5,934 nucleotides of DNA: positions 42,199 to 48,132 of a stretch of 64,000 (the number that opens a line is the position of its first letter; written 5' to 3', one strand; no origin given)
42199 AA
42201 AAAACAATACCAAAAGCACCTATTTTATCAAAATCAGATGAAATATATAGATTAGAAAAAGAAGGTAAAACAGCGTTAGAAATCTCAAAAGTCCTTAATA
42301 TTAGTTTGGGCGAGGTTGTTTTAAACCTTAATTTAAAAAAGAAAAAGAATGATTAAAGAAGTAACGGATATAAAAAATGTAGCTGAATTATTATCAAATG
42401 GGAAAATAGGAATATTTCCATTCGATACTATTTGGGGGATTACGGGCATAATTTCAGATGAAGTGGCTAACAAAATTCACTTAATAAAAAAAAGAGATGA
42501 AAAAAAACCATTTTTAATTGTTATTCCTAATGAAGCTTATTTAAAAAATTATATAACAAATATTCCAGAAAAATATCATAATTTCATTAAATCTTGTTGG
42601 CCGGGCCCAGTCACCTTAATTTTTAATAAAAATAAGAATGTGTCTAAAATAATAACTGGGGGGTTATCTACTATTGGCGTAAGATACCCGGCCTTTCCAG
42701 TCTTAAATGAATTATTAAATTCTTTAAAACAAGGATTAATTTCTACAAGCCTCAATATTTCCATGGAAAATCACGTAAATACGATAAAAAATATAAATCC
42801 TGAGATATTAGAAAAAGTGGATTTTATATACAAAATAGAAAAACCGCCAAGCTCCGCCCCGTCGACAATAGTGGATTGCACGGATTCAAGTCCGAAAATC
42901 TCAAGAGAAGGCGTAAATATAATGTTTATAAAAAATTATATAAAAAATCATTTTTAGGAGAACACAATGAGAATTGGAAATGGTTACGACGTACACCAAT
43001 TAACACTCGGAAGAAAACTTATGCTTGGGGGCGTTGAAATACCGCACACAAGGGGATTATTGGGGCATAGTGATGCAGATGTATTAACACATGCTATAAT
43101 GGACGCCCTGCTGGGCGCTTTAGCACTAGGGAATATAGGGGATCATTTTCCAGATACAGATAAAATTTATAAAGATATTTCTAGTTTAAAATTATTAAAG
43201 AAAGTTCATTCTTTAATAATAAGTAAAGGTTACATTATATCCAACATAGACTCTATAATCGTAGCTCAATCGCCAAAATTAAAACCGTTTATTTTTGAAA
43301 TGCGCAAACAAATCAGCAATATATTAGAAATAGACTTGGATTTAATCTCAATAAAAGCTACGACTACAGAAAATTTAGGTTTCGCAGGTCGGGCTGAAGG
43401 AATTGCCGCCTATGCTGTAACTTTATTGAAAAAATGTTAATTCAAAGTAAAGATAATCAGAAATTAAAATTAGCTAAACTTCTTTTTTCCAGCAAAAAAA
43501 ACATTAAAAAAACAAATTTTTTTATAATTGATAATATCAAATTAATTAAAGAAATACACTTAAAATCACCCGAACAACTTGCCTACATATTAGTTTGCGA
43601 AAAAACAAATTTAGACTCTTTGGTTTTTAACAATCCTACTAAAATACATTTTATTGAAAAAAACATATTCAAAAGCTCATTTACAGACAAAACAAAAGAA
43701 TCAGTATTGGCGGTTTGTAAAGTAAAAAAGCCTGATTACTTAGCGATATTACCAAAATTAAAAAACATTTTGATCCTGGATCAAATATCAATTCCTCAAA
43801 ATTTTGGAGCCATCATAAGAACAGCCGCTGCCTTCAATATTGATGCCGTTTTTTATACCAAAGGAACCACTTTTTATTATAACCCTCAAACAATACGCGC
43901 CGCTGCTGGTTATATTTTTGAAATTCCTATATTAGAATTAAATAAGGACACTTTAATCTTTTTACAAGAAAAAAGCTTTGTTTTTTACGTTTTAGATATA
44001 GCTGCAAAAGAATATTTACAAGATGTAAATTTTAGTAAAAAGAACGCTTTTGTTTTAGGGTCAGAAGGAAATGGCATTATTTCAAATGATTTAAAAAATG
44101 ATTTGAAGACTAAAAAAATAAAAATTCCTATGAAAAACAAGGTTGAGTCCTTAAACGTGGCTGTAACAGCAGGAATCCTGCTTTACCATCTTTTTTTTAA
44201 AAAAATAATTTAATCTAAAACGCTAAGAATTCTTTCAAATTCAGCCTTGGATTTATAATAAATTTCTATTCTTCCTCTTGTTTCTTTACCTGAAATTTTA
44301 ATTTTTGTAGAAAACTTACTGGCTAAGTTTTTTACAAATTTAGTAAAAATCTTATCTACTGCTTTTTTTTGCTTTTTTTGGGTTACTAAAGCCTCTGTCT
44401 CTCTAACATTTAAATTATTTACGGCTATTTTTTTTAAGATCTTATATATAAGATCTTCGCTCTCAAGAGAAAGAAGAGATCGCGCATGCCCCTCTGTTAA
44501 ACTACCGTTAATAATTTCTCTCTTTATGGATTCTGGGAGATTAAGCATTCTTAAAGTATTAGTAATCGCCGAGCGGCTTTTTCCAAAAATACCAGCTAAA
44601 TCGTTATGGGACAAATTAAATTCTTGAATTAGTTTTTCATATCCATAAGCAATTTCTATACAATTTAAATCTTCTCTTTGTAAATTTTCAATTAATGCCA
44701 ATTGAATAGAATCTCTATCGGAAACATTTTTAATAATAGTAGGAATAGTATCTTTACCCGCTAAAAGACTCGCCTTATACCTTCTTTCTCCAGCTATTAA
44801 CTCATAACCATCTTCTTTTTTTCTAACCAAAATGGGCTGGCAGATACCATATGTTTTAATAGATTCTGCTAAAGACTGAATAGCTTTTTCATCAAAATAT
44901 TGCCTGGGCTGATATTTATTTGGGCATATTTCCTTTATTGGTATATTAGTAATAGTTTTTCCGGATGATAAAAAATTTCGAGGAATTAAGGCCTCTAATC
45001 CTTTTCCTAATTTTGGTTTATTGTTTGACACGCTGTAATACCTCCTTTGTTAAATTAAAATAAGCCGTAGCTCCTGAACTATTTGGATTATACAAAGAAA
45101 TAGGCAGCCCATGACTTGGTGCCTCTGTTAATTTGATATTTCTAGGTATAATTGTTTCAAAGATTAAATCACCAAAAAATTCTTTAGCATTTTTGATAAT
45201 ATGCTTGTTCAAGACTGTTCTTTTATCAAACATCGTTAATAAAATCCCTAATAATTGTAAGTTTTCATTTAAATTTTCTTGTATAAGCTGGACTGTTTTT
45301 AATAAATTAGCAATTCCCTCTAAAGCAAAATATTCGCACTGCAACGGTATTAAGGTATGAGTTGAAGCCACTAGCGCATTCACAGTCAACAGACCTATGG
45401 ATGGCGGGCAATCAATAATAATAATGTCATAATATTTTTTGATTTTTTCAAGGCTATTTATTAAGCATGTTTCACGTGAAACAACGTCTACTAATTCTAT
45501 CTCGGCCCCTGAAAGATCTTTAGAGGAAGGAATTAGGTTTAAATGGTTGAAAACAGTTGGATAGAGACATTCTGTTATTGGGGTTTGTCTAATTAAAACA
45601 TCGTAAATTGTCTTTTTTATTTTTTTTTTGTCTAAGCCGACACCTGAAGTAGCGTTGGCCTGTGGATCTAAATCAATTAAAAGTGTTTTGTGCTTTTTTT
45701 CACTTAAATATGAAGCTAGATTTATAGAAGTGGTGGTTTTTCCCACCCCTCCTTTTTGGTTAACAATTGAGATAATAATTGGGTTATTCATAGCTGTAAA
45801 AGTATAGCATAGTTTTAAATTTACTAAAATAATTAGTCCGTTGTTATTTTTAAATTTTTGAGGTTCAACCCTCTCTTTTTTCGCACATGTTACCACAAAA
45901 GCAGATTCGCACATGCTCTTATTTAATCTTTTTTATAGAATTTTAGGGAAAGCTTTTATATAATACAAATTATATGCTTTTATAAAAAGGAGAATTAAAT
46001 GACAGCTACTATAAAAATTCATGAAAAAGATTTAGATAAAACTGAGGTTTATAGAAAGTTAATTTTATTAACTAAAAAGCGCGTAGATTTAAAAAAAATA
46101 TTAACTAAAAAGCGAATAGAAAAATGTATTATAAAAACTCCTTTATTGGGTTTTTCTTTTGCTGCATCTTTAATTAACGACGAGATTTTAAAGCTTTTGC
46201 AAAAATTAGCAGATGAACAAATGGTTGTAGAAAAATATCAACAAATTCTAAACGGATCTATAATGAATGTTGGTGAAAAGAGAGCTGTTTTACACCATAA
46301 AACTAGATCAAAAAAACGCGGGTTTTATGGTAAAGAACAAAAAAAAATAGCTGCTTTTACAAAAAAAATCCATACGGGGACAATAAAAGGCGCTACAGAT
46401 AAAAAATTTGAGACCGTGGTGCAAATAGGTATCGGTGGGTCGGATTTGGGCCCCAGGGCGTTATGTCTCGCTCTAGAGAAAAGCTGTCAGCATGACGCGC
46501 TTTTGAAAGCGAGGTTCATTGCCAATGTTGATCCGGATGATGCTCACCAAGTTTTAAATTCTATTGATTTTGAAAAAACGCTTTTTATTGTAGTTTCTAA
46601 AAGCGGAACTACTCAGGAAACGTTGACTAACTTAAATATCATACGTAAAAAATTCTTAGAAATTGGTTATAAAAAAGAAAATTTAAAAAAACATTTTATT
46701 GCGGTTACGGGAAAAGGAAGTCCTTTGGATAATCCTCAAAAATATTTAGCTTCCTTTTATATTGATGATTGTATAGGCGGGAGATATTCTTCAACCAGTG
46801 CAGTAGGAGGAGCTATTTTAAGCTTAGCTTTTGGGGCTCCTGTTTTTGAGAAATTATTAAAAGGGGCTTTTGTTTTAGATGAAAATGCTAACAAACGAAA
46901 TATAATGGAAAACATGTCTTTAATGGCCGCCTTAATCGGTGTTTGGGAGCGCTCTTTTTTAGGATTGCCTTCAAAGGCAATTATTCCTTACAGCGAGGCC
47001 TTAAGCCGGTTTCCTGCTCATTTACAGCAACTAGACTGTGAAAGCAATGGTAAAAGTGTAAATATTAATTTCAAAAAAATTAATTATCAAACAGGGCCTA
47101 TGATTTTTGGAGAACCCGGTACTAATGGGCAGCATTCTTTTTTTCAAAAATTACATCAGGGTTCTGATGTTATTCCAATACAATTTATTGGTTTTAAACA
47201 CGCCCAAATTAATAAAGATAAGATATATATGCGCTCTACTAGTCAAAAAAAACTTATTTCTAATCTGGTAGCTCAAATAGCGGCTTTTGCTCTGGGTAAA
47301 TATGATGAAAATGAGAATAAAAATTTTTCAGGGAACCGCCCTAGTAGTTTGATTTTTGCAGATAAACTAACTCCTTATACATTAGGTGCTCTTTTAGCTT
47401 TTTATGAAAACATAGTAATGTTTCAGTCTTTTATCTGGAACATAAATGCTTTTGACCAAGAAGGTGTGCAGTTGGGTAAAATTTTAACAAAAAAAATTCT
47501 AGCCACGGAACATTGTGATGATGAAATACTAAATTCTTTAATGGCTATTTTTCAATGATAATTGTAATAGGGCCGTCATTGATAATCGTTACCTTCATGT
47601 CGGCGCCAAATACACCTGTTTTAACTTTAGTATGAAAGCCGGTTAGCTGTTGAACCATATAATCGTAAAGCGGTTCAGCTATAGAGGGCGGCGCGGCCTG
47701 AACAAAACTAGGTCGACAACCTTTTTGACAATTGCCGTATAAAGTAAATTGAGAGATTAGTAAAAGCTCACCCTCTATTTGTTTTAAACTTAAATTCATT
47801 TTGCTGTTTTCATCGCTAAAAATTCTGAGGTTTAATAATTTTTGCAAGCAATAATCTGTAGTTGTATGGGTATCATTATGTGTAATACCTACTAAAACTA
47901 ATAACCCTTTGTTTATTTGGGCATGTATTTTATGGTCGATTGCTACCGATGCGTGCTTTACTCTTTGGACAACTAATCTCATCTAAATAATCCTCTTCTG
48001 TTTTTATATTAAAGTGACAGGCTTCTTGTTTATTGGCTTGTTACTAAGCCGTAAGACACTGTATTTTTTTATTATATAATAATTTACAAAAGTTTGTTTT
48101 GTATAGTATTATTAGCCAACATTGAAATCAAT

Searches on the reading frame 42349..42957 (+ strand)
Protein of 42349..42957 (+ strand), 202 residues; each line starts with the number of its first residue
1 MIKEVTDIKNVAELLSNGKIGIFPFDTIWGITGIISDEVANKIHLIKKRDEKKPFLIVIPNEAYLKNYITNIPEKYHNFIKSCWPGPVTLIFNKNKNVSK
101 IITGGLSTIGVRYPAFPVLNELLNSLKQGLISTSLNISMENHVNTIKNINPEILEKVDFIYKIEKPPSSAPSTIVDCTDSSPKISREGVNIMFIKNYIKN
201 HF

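Call 9: search_protein_families(library=pfam, proteins=[window:42349-42957:+])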
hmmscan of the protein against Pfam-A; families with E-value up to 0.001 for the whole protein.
window:42349-42957:+ (202 aa): 1 family
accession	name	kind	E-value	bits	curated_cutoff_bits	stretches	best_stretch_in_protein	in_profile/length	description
PF01300.24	Sua5_yciO_yrdC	-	4.4e-42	144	25.1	1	13-188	1-178/178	Telomere recombination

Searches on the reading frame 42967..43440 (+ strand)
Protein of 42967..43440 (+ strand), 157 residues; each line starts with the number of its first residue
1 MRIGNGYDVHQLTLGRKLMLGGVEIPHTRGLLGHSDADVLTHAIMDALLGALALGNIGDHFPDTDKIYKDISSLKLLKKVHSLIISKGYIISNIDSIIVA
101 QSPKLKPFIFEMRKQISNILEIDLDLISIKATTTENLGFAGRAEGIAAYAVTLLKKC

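Call 9: search_protein_families(library=pfam, proteins=[window:42967-43440:+])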
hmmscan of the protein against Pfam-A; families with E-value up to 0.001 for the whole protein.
window:42967-43440:+ (157 aa): 1 family
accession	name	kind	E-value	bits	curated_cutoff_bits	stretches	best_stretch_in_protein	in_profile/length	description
PF02542.21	YgbB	-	7.1e-67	225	26.7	1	1-154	1-154/155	YgbB family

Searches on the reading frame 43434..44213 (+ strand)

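Call 9: search_protein_families(library=pfam, proteins=[window:43434-44213:+])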
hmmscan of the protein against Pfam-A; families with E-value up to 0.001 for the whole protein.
window:43434-44213:+ (259 aa): 1 family
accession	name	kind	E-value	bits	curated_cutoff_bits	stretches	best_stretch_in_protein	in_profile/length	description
PF00588.24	SpoU_methylase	-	5.9e-34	117.6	29.7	1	112-251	3-142/142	SpoU rRNA Methylase family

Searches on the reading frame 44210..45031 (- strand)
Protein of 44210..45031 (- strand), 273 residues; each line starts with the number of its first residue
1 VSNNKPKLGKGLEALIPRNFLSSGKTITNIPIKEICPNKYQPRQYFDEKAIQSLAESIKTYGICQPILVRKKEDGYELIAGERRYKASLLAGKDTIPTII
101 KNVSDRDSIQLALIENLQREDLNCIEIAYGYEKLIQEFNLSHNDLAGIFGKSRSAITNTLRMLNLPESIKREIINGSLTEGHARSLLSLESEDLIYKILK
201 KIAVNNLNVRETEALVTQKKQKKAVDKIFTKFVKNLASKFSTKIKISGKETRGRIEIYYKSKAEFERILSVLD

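Call 8: search_protein_families(library=pfam, proteins=[window:44210-45031:-])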
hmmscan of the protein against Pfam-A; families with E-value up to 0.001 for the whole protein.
window:44210-45031:- (273 aa): 3 families
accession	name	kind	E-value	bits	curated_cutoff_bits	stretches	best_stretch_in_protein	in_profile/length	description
PF17762.8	HTH_ParB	-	4.7e-34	117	22.6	1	120-220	1-101/102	ParB HTH domain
PF02195.25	ParB_N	-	1.1e-32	112.4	26.3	1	26-118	2-95/95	ParB N-terminal domain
PF23552.2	ParB_C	-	0.00082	19.2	23.8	0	234-272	10-49/50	ParB dimerisation domain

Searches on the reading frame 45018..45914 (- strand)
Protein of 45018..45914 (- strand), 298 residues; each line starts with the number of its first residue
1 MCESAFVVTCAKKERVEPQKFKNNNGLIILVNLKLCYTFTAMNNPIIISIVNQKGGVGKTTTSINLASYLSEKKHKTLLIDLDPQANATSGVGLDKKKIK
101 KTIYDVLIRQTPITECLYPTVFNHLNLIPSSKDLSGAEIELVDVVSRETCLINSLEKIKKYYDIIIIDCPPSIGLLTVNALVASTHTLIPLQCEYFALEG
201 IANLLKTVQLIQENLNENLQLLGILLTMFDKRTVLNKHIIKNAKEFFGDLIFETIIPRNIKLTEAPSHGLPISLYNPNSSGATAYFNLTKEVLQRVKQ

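Call 8: search_protein_families(library=pfam, proteins=[window:45018-45914:-])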
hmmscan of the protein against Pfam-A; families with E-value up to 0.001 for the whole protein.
window:45018-45914:- (298 aa): 8 families
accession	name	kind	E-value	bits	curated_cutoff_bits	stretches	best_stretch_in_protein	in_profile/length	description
PF13614.12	AAA_31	-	2.6e-66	223.4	27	1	47-220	3-176/177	AAA domain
PF01656.29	CbiA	-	8.6e-29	100.5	25.4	1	48-272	1-125/125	CobQ/CobB/MinD/ParA nucleotide binding domain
PF06564.18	CBP_BcsQ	-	1.3e-09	38.4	21.3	1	51-288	7-229/234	Cellulose biosynthesis protein BcsQ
PF02374.21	ArsA_ATPase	-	1.7e-09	37.7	24.3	1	51-89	6-44/305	Anion-transporting ATPase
PF00142.24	Fer4_NifH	-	1.6e-08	34.8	25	1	52-111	6-63/271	4Fe-4S iron sulfur cluster binding proteins, NifH/frxC family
PF10609.15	ParA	-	3.1e-08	33.8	27.1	1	47-289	5-242/246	NUBPL iron-transfer P-loop NTPase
PF09140.17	MipZ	-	9.2e-07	28.9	20.7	1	47-86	2-41/262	ATPase MipZ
PF00448.28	SRP54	-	0.00059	20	22.7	0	56-83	11-38/196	SRP54-type protein, GTPase domain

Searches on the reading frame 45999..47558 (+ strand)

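Call 8: search_protein_families(library=pfam, proteins=[window:45999-47558:+])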
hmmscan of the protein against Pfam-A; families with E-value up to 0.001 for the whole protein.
window:45999-47558:+ (519 aa): 1 family
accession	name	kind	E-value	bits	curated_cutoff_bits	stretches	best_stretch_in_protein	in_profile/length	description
PF00342.24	PGI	-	6.1e-121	404.8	22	1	54-507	2-472/486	Phosphoglucose isomerase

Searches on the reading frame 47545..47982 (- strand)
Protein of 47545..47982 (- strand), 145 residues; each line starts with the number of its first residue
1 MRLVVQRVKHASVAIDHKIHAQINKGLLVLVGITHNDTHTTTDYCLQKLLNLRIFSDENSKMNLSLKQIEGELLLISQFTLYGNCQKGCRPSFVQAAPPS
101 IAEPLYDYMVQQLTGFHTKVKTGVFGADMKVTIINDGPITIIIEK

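Call 8: search_protein_families(library=pfam, proteins=[window:47545-47982:-])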
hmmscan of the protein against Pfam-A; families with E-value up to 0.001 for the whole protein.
window:47545-47982:- (145 aa): 1 family
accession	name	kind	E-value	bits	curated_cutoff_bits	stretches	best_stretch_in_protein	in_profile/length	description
PF02580.21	Tyr_Deacylase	-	3.9e-58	196.3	25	1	2-144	1-144/144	D-Tyr-tRNA(Tyr) deacylase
